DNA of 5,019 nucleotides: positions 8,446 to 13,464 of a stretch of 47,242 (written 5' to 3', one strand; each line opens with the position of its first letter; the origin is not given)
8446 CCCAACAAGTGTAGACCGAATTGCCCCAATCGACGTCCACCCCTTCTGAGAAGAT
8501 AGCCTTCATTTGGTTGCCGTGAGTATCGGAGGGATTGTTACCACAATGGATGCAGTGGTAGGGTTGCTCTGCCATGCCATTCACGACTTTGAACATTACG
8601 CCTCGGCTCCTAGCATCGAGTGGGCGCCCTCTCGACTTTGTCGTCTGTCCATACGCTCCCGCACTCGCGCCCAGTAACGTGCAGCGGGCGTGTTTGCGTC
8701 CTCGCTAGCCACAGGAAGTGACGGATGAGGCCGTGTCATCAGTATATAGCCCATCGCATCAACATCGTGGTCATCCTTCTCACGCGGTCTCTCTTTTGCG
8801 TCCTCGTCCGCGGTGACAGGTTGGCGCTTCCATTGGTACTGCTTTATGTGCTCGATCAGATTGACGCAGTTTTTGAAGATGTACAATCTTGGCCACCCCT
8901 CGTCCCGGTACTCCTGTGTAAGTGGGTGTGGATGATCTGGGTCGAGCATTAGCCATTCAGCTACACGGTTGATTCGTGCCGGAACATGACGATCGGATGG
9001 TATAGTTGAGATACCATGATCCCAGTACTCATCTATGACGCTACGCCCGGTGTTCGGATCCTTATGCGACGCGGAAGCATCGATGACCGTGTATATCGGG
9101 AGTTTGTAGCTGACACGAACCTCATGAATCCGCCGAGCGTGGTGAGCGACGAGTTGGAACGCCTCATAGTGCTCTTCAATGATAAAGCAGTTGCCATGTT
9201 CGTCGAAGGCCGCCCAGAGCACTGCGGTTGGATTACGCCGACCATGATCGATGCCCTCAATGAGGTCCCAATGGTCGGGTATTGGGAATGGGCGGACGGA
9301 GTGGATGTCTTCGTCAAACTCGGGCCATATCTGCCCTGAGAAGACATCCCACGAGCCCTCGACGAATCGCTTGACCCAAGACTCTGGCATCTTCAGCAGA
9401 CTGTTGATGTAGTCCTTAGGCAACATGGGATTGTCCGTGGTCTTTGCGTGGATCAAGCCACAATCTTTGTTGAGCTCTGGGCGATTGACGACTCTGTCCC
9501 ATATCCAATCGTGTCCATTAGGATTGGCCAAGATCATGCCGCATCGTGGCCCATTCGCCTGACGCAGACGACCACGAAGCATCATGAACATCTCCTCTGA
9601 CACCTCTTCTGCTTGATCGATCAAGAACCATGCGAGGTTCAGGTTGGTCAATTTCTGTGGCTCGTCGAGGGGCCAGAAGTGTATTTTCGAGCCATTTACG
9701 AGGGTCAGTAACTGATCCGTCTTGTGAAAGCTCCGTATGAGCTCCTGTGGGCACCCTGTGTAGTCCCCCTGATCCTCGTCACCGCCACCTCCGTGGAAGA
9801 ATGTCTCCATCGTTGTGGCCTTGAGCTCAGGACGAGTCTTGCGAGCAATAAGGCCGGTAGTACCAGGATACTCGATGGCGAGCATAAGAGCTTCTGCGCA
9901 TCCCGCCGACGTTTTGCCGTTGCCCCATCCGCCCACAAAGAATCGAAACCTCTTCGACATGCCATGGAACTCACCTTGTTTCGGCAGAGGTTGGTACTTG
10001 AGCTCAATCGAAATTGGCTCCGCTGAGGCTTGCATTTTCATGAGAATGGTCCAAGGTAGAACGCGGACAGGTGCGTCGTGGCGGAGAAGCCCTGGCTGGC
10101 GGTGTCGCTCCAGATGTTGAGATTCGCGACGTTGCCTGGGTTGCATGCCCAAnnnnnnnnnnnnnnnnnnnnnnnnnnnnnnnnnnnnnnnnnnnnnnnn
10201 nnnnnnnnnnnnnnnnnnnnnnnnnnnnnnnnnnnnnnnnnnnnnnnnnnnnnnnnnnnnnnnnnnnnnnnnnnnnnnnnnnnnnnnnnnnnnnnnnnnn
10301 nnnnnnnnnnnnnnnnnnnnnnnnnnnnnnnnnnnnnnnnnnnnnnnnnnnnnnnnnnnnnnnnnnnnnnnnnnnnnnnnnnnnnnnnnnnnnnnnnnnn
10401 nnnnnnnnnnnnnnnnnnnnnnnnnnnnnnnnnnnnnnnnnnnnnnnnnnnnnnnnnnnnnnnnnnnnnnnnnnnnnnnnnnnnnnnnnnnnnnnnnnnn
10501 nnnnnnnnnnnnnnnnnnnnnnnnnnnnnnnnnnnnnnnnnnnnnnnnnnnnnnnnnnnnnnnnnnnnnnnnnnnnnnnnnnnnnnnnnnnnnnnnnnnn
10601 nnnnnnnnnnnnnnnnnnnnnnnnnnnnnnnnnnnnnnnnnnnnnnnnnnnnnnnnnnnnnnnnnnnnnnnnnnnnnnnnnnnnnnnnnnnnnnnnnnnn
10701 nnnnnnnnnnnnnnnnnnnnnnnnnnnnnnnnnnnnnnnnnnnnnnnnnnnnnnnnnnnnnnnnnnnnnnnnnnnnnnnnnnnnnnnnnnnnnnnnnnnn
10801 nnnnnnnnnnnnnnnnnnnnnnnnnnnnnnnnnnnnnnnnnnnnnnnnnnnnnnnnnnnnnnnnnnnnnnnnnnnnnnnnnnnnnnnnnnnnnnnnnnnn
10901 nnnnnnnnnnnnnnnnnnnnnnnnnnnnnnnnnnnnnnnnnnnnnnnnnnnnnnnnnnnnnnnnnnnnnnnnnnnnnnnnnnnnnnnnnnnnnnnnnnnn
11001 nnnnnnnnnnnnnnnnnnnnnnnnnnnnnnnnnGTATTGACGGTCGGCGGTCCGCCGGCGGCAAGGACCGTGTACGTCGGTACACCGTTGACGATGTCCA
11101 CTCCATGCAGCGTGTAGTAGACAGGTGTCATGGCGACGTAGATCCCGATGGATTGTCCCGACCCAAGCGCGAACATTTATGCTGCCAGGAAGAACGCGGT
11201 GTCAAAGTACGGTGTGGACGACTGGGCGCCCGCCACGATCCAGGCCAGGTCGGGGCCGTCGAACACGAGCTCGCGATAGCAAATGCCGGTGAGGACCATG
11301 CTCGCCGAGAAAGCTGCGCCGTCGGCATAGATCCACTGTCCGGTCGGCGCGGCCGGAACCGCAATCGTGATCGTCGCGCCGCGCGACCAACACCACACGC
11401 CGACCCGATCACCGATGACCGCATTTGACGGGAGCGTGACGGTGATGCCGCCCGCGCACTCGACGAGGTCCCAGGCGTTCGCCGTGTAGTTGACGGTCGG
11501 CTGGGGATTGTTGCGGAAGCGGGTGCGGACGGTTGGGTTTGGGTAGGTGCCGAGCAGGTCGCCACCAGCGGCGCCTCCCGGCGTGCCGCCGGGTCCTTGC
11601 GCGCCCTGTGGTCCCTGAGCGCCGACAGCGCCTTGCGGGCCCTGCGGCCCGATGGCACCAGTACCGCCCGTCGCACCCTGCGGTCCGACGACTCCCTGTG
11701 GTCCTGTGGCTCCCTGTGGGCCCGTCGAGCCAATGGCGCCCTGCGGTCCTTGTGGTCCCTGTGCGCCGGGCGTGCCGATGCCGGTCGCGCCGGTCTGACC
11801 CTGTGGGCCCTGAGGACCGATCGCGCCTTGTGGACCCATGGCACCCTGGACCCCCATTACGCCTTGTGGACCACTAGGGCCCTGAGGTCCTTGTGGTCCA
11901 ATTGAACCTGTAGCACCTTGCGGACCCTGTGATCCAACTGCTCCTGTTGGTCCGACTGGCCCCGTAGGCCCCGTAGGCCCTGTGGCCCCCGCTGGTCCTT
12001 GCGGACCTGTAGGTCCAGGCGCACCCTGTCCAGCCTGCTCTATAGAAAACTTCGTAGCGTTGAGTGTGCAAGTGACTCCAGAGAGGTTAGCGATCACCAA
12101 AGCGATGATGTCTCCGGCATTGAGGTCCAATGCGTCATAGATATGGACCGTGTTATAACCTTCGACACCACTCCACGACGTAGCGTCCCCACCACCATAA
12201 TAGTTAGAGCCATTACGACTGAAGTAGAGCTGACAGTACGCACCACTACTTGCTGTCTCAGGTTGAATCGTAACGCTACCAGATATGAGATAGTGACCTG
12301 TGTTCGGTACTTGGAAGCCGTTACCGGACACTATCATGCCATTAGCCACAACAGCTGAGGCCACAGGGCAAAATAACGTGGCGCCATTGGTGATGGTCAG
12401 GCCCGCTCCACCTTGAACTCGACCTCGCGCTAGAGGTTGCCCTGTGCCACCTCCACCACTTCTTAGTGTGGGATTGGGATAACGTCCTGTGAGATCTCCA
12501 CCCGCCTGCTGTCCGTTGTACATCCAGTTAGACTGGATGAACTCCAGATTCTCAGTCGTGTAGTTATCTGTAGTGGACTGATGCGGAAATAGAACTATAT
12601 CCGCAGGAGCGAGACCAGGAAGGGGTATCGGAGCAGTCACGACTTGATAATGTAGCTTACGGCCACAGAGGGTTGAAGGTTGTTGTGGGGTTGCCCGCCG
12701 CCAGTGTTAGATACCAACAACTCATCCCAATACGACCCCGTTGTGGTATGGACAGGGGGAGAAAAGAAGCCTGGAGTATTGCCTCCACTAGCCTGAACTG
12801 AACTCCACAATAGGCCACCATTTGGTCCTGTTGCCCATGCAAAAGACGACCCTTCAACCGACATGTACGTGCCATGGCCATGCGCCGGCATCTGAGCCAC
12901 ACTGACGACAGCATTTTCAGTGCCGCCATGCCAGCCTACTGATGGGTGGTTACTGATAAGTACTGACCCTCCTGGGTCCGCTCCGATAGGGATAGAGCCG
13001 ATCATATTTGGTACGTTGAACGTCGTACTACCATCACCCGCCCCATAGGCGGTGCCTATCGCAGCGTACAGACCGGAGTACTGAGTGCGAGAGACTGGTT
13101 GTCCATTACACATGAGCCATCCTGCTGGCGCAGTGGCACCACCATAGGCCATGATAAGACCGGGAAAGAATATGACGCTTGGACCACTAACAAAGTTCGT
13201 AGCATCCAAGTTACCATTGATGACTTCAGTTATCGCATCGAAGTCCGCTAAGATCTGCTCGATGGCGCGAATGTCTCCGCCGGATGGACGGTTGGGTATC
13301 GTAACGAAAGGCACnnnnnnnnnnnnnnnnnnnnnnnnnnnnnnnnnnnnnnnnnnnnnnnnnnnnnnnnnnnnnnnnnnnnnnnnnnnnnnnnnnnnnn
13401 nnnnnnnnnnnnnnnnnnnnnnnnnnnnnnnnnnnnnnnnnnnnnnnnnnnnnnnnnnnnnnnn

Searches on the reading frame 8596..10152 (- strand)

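Call 7: search_protein_families(library=phrogs, proteins=[window:8596-10152:-], max_evalue=0.01)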
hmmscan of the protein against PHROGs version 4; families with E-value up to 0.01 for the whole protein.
window:8596-10152:- (518 aa): 7 families
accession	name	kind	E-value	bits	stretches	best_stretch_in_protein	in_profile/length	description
phrog_2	-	head and packaging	1.1e-31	111.4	1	39-500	256-622/807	terminase large subunit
phrog_5653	-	head and packaging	3.3e-20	73.7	1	266-475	1-181/199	terminase large subunit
phrog_979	-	head and packaging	1.5e-17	64.5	1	53-270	152-408/642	terminase large subunit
phrog_10250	-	head and packaging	3.2e-14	54.2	1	255-474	5-215/228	terminase large subunit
phrog_38319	-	unknown function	4.2e-11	43.8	2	200-284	149-241/271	-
phrog_3717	-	head and packaging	2.4e-10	41.3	1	51-305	7-260/277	terminase large subunit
phrog_6672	-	head and packaging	2.7e-05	24.8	1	422-472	79-127/145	terminase large subunit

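Call 8: search_protein_families(library=pfam, proteins=[window:8596-10152:-], max_evalue=0.01)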
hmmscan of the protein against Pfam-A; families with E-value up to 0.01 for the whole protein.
window:8596-10152:- (518 aa): 3 families
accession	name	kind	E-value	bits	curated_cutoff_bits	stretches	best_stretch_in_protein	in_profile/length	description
PF04466.19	Terminase_3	-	3.9e-11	43.3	23.2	1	142-257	67-188/201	Phage terminase large subunit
PF03237.21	Terminase_6N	-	0.00028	21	22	1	72-281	2-213/215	Terminase large subunit, T4likevirus-type, N-terminal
PF17289.8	Terminase_6C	-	0.00031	21.2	22.6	1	300-472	2-153/155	Terminase RNaseH-like domain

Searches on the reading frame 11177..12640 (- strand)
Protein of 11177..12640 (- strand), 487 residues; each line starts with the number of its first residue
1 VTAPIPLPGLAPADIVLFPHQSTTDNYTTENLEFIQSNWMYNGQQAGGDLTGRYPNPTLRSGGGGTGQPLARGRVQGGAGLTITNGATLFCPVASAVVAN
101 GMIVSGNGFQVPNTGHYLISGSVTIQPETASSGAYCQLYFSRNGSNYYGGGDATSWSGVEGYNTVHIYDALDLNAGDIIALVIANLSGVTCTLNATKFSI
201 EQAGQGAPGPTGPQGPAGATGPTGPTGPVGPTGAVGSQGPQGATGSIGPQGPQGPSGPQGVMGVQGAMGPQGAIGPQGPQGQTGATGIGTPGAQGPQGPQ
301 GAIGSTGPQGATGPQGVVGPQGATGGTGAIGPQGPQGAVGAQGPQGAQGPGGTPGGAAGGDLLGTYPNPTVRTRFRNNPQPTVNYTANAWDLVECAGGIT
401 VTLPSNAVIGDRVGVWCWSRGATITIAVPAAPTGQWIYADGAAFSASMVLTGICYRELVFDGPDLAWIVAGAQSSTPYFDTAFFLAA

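Call 7: search_protein_families(library=phrogs, proteins=[window:11177-12640:-], max_evalue=0.01)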
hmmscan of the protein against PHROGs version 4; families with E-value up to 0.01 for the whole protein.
window:11177-12640:- (487 aa): 34 families (the best 25 are shown)
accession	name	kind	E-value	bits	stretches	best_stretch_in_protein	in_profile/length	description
phrog_6320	-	tail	6e-40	138.7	2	230-358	86-215/745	tail fiber protein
phrog_819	-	tail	7.4e-29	101.5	2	204-287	478-583/1024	tail protein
phrog_5073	-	tail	2.3e-26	93.9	2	204-287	277-360/519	tail fiber protein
phrog_366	-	tail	9.3e-22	79.1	2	289-393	315-409/474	tail fiber protein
phrog_8745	-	tail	1.8e-18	66.4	2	205-287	1382-1479/1803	tail fiber protein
phrog_34255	-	unknown function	7.7e-17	61.4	1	200-362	276-450/1044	-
phrog_17587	-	tail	1.4e-16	61.1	3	206-285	343-421/641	tail fiber protein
phrog_1658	-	unknown function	3.3e-16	60.8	3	203-257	49-103/239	-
phrog_38806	-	unknown function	1e-15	58.9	2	214-302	66-152/285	-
phrog_29268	-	unknown function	1.3e-15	57.6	2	249-360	407-519/653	-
phrog_3420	-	unknown function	2.2e-14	53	1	205-360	139-296/929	-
phrog_10972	-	tail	9.1e-12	46.1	3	226-287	162-223/343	tail fiber protein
phrog_18350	-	tail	2e-11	45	2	236-315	117-198/253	tail fiber protein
phrog_1806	-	tail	2.8e-11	44.3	2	238-354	111-229/276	collagen like minor tail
phrog_36982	-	unknown function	9.2e-10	38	1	74-360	433-707/944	-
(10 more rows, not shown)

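Call 8: search_protein_families(library=pfam, proteins=[window:11177-12640:-], max_evalue=0.01)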
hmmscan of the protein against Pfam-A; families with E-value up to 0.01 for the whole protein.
window:11177-12640:- (487 aa): 1 family
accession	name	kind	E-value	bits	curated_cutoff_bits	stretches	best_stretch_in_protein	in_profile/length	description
PF01391.23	Collagen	-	2.7e-14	53.1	27.2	1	206-260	4-58/60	Collagen triple helix repeat (20 copies)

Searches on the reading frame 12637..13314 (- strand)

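Call 7: search_protein_families(library=phrogs, proteins=[window:12637-13314:-], max_evalue=0.01)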
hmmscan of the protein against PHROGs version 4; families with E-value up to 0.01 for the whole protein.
window:12637-13314:- (225 aa): 22 families
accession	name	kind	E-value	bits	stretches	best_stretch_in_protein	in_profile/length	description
phrog_9116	-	tail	9.6e-36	124.5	1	13-223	23-209/455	tail protein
phrog_8763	-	tail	5.5e-22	78.7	1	51-224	544-747/1024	tail protein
phrog_19618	-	tail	1.6e-18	67.9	1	50-106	137-193/387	tail collar protein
phrog_25747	-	tail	7e-18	64.9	1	46-121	675-750/901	tail fiber protein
phrog_1858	-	tail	1.3e-13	50.9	1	49-116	138-207/1018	tail fiber protein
phrog_523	-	tail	2.4e-13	50.8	1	50-104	487-531/673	tail collar fiber protein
phrog_31611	-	tail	8.6e-11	42.6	1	60-150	173-257/385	tail collar protein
phrog_38759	-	unknown function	3.4e-10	40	1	56-107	760-813/920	-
phrog_1800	-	tail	4.4e-10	40.1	1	43-224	384-544/545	tail collar fiber protein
phrog_327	-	tail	2.1e-08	35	1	51-189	303-405/618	tail protein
phrog_38064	-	tail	9.5e-08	32.5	1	15-103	233-318/337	tail collar protein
phrog_8469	-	tail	1e-07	32.6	1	55-149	141-197/303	tail fiber protein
phrog_14307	-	unknown function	6.5e-07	30.2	1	49-117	48-106/137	-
phrog_6256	-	tail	1.9e-06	28.2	1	52-205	292-415/686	tail fiber protein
phrog_12846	-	tail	2.5e-06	27.6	1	18-88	129-194/552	tail fiber protein; Ig-domain containing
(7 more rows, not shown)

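Call 8: search_protein_families(library=pfam, proteins=[window:12637-13314:-], max_evalue=0.01)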
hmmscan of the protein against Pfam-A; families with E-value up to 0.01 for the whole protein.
window:12637-13314:- (225 aa): 1 family
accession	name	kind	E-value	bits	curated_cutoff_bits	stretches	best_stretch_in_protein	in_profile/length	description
PF07484.17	Collar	-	2.8e-23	82.1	24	1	52-109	1-57/57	Phage Tail Collar Domain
